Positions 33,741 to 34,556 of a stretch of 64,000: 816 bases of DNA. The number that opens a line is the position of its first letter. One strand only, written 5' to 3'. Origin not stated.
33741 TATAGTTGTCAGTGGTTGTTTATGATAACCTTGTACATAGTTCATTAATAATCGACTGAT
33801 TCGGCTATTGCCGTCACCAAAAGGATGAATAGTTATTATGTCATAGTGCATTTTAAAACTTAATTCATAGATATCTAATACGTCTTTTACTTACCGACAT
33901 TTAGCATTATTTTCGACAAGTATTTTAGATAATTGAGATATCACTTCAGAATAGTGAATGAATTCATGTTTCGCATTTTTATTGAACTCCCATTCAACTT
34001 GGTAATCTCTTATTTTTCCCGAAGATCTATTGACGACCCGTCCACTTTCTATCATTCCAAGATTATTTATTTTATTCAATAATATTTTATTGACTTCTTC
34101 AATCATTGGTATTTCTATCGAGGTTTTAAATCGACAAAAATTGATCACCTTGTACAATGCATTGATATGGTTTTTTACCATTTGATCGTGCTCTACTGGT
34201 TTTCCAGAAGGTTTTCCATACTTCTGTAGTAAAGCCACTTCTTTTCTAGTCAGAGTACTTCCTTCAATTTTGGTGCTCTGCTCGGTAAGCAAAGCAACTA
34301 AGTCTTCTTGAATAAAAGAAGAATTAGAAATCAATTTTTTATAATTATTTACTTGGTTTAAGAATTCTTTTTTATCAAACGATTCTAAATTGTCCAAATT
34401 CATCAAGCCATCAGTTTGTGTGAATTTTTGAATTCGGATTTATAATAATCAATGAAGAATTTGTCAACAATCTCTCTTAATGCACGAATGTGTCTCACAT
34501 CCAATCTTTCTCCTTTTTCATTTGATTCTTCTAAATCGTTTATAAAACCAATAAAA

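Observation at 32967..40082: Two independent 9-nt G/C homopolymers, both inside DNA methylase genes, 7 kb apart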

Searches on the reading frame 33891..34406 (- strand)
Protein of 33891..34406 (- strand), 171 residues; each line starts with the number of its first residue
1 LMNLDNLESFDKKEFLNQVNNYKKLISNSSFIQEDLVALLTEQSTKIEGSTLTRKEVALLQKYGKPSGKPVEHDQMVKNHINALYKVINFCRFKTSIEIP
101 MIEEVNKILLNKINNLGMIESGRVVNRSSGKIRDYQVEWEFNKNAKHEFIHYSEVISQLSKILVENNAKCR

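Call 11: search_protein_families(library=pfam, proteins=[window:33891-34406:-], max_evalue=0.01)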
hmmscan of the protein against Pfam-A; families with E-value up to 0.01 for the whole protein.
window:33891-34406:- (171 aa): 0 families

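Call 64: search_protein_families(library=padloc, proteins=[window:33891-34406:-], max_evalue=0.001)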
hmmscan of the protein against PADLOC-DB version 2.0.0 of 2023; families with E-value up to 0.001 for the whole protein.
window:33891-34406:- (171 aa): 3 families
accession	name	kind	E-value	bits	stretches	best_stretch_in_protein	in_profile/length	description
PDLC03963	SoFic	-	5.3e-09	33.9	1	11-138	33-146/361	-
PDLC04837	PDC-S04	-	1.7e-05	22.2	1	12-122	4-110/234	-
PDLC04840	PDC-S04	-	0.00015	19.6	1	34-114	9-91/227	-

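Call 65: search_protein_families(library=phrogs, proteins=[window:33891-34406:-], max_evalue=0.001)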
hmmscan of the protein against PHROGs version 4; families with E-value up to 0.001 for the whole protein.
window:33891-34406:- (171 aa): 2 families
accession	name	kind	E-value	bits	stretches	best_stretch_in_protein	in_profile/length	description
phrog_5978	-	unknown function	5.6e-09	36.5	1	22-151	39-161/364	-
phrog_11900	-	unknown function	5.6e-08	33.6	1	32-114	9-92/230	-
